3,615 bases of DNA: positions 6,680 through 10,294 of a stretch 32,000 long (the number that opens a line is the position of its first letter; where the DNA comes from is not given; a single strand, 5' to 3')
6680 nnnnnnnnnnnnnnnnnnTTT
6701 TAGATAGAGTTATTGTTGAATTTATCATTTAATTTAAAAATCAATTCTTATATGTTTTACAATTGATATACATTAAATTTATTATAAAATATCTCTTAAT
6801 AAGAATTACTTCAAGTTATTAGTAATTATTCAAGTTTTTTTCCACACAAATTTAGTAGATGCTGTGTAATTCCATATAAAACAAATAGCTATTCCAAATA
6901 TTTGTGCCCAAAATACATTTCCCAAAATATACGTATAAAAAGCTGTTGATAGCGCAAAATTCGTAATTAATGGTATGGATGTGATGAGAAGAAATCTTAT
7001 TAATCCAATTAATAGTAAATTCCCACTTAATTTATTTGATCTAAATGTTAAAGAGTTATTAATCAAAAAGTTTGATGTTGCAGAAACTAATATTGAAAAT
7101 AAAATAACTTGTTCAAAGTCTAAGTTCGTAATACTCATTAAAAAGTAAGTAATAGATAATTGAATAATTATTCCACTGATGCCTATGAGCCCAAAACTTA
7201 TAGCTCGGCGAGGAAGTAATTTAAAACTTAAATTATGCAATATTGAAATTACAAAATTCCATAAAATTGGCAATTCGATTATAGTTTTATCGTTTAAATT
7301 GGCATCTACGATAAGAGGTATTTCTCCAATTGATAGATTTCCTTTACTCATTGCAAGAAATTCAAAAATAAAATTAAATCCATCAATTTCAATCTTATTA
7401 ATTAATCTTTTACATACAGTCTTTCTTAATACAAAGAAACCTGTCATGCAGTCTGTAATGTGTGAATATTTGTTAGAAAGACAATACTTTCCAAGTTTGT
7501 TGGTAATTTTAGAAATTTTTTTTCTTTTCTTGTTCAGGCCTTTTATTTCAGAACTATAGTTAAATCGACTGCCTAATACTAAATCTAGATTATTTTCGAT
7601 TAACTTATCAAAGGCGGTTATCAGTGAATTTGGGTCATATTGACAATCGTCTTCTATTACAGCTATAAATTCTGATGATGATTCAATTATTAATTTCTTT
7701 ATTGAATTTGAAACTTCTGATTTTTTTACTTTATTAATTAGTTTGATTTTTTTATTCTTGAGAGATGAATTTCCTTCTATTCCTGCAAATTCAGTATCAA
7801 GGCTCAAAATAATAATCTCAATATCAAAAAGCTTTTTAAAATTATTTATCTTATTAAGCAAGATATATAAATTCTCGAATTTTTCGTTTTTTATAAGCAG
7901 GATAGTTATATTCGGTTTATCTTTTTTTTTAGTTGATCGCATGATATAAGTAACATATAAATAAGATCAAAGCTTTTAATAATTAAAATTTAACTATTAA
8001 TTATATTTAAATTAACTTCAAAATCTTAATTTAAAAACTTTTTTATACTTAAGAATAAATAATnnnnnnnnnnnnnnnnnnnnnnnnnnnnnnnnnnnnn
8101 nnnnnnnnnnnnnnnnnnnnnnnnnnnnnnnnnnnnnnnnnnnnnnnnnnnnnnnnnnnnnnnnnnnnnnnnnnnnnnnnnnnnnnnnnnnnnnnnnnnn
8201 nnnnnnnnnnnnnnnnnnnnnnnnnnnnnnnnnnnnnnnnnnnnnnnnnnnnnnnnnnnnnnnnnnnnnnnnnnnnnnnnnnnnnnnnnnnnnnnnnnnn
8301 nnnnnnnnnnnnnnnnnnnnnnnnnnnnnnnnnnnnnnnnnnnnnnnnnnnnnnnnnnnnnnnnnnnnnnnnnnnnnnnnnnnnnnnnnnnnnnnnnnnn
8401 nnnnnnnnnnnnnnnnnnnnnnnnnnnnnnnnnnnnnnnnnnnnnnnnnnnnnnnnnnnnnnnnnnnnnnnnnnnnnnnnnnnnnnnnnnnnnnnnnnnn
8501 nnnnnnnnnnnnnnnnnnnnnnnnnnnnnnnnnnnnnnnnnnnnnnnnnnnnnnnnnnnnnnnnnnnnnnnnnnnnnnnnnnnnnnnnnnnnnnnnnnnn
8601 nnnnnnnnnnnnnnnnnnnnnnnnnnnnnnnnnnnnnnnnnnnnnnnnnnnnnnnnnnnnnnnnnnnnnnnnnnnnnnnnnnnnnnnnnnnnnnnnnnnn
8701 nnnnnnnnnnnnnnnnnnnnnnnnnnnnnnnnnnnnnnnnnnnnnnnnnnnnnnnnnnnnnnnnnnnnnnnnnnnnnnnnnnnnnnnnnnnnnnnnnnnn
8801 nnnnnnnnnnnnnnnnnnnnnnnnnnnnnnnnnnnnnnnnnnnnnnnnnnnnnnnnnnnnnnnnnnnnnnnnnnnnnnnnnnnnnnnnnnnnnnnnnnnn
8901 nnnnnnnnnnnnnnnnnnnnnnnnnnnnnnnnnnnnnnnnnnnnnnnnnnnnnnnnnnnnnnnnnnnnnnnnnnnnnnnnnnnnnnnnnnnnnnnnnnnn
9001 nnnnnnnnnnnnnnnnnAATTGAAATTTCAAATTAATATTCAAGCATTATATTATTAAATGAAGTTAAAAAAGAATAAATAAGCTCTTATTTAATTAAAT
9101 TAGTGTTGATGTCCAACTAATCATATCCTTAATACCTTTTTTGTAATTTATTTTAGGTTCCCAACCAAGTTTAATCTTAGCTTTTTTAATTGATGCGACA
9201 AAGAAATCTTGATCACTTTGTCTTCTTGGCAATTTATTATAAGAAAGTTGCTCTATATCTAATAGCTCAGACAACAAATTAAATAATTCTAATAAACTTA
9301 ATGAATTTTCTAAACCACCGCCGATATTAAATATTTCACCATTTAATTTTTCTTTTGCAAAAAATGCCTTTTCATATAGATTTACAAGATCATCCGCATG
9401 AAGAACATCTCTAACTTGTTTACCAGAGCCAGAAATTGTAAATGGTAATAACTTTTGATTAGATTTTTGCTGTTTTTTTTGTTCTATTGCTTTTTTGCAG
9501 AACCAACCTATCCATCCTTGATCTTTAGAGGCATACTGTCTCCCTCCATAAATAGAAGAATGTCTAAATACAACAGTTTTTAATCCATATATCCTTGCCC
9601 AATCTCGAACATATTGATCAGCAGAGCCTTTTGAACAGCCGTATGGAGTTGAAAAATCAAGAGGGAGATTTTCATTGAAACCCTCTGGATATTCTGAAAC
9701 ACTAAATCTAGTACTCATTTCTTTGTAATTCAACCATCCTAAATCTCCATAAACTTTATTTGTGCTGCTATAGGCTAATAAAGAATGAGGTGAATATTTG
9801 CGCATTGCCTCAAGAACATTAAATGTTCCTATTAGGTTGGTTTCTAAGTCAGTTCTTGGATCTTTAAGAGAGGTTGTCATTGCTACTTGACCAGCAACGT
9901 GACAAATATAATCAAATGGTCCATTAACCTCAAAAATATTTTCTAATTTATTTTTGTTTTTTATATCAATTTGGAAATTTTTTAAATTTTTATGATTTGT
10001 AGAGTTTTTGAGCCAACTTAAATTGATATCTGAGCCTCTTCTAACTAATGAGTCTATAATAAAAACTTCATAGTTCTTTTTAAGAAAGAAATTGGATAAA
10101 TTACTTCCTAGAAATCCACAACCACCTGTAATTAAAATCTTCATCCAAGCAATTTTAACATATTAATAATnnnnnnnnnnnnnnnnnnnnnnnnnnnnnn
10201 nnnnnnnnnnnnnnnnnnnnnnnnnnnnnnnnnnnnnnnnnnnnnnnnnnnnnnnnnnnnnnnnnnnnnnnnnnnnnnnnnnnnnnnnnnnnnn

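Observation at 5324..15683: Paralogous GT-C-like membrane proteins bracket two polyprenyl-phosphate GT2 synthases (one fused to GtrA) plus a CDP-dideoxyhexose pathway: candidate periplasmic dideoxyhexose-decoration system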

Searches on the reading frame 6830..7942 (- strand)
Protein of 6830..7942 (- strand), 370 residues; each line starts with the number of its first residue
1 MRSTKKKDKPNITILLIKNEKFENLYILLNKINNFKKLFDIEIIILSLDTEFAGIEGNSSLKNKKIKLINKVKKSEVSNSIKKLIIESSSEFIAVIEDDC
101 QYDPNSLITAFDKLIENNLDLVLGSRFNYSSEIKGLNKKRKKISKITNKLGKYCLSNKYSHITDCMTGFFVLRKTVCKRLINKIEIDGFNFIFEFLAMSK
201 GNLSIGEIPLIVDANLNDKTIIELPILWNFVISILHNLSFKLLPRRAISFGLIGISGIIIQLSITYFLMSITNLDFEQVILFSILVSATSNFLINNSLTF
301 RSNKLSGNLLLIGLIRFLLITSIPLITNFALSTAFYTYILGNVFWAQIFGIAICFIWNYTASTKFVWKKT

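Call 3: search_protein_families(library=pfam, proteins=[window:6830-7942:-], max_evalue=0.01)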
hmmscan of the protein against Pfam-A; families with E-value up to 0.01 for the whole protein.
window:6830-7942:- (370 aa): 2 families
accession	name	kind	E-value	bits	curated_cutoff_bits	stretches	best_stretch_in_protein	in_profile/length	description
PF04138.20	GtrA_DPMS_TM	-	1.4e-15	57.9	26.1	1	250-367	2-117/117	GtrA/DPMS, transmembrane domain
PF00535.33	Glycos_transf_2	-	3.4e-11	43.8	23.3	1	17-179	6-166/168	Glycosyl transferase family 2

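Call 5: search_protein_families(library=ncbifam, proteins=[window:6830-7942:-], max_evalue=0.001)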
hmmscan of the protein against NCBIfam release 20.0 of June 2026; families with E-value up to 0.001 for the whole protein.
window:6830-7942:- (370 aa): 1 family
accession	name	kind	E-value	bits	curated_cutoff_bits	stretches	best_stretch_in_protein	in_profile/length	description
NF058614.1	PPMAGASynPpgS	equivalog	5.6e-05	22.7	370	1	91-200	78-183/226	polyprenyl-phospho-N-acetylgalactosaminyl synthase PpgS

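Call 31: search_solved_structures(query=window:6830-7942:-, max_evalue=0.001)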
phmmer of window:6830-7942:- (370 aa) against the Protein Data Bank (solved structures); distinct sequences matched with E-value up to 0.001: 1.
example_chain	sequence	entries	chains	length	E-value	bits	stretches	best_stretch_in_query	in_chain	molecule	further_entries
5mlz_A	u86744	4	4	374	2.7e-21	79.5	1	14-367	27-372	Dolichol monophosphate mannose synthase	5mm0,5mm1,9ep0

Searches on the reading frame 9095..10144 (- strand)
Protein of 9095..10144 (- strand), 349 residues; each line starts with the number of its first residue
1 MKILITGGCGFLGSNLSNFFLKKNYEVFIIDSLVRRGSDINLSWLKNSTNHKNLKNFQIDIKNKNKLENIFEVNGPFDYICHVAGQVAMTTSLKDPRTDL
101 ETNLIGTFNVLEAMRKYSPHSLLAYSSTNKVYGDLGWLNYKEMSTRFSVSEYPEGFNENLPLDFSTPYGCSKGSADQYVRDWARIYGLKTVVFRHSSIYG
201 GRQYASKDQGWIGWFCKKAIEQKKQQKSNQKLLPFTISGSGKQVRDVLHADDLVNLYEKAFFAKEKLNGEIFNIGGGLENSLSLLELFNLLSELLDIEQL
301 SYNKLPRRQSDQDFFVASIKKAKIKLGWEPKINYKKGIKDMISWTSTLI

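Call 3: search_protein_families(library=pfam, proteins=[window:9095-10144:-], max_evalue=0.01)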
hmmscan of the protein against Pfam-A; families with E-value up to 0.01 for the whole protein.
window:9095-10144:- (349 aa): 8 families
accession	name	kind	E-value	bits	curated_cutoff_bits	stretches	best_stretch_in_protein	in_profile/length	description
PF16363.11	GDP_Man_Dehyd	-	3.1e-45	155.5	27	1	4-341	1-332/332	GDP-mannose 4,6 dehydratase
PF01370.27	Epimerase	-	8.8e-43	146.9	20.9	1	3-275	1-240/240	NAD dependent epimerase/dehydratase family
PF07993.18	NAD_binding_4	-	3.8e-14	52.9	20.1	1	5-212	1-216/258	Male sterility protein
PF01073.25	3Beta_HSD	-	7.2e-13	48.6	22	1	4-203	1-186/280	3-beta hydroxysteroid dehydrogenase/isomerase family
PF04321.23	RmlD_sub_bind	-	9.2e-09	35.2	27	1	1-202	1-155/287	RmlD substrate binding domain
PF02719.21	Polysacc_synt_2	-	3.4e-08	33.5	20.2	1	3-126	1-127/293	Polysaccharide biosynthesis protein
PF00106.31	adh_short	-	2e-05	24.6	26.6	1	3-116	3-121/195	short chain dehydrogenase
PF08659.16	KR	-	9.9e-05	22.8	22.6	1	3-141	3-150/180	KR domain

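Call 5: search_protein_families(library=ncbifam, proteins=[window:9095-10144:-], max_evalue=0.001)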
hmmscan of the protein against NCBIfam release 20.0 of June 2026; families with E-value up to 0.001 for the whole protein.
window:9095-10144:- (349 aa): 33 families (the best 25 are shown)
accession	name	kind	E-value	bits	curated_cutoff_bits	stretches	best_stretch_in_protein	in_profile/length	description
TIGR01181.1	dTDP_gluc_dehyt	equivalog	1.1e-45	156.2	365.1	1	2-345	1-311/321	dTDP-glucose 4,6-dehydratase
TIGR01179.1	galE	equivalog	3.2e-39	134.7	262.3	1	2-347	1-327/332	UDP-glucose 4-epimerase GalE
NF007490.0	PRK10084.1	subfamily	6.4e-36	124.1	649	1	1-344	1-333/361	dTDP-glucose 4,6-dehydratase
NF007582.0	PRK10217.1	equivalog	4.5e-30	104.9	698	1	2-344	3-330/355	dTDP-glucose 4,6-dehydratase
NF007956.0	PRK10675.1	subfamily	5.3e-25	88.3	394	2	1-143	1-139/338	UDP-glucose 4-epimerase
TIGR04180.1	EDH_00030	hypoth_equivalog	3.6e-24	85.3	475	1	3-332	1-296/297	NAD-dependent 4,6-dehydratase LegB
TIGR02622.1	CDP_4_6_dhtase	equivalog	1.8e-22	80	278.45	1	2-346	6-331/352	CDP-glucose 4,6-dehydratase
TIGR02197.1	heptose_epim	equivalog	4.5e-22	78.6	274.6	1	3-345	1-313/316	ADP-glyceromanno-heptose 6-epimerase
TIGR01472.1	gmd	equivalog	8.6e-16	58.1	415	1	3-205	3-195/342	GDP-mannose 4,6-dehydratase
NF011728.1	PRK15181.1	equivalog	5.5e-15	55.2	760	1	3-344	18-336/348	Vi polysaccharide biosynthesis UDP-N-acetylglucosaminuronic acid C-4 epimerase TviC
NF043036.1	ErythonDh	equivalog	1.4e-13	50.8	325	1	1-134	1-131/321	D-erythronate dehydrogenase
NF041015.1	UDPsulfquin_syn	equivalog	1.5e-09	37.3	575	1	1-342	1-360/384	UDP-sulfoquinovose synthase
NF008872.0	PRK11908.1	equivalog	1.8e-08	33.8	294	1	1-341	2-331/349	bifunctional UDP-4-keto-pentose/UDP-xylose synthase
NF008360.0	PRK11150.1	equivalog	1.9e-07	30.6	452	1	167-283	139-244/310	ADP-glyceromanno-heptose 6-epimerase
NF042422.1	oxyalk_red_OleD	equivalog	2.7e-07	30.3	580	1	1-131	1-113/329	2-alkyl-3-oxoalkanoate reductase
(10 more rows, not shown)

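Call 16: search_solved_structures(query=window:9095-10144:-, max_evalue=1e-10)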
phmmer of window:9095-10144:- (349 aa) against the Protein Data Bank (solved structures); distinct sequences matched with E-value up to 1e-10: 76 (the best 60 are shown).
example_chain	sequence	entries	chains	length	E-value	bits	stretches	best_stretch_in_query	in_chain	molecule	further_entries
9rl0_E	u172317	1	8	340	3.4e-130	437.4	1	1-348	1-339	CDP-tyvelose 2-epimerase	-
1orr_A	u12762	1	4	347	2.8e-112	378.5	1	2-348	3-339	CDP-tyvelose-2-epimerase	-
4zrm_A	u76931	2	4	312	6.4e-39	137.3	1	1-343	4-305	UDP-glucose 4-epimerase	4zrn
6bwl_A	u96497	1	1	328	1.2e-31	113.4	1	1-347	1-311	Pal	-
6bi4_A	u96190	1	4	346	1.4e-30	109.9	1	1-345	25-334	dTDP-glucose 4,6-dehydratase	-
1g1a_A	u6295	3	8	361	2.1e-30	109.3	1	1-344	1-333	DTDP-D-GLUCOSE 4,6-DEHYDRATASE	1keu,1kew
2p5u_A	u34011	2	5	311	6.8e-28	101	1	1-340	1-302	UDP-glucose 4-epimerase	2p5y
2hun_A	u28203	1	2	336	7.1e-28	101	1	1-344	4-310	336aa long hypothetical dTDP-glucose 4,6-dehydratase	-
1bxk_A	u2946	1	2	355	1.5e-25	93.3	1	2-304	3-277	PROTEIN (DTDP-GLUCOSE 4,6-DEHYDRATASE)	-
8du1_A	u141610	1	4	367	3e-25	92.4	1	2-344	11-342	dTDP-glucose 4,6-dehydratase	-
1kep_A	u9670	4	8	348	1.1e-24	90.5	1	2-345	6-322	dTDP-D-glucose 4,6-dehydratase | DTDP-GLUCOSE 4,6-DEHYDRATASE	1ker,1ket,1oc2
8wov_B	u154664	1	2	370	1.1e-20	77.3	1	2-346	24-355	UDP-glucose 4-epimerase 2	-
8wow_A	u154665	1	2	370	1.1e-20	77.3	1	2-346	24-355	UDP-glucose 4-epimerase 2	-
8wop_A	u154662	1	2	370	1.4e-20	77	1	2-346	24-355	UDP-glucose 4-epimerase 2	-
1gy8_A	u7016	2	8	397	1.7e-20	76.8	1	1-203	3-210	UDP-GALACTOSE 4-EPIMERASE | UDP-GALACTOSE-4-EPIMERASE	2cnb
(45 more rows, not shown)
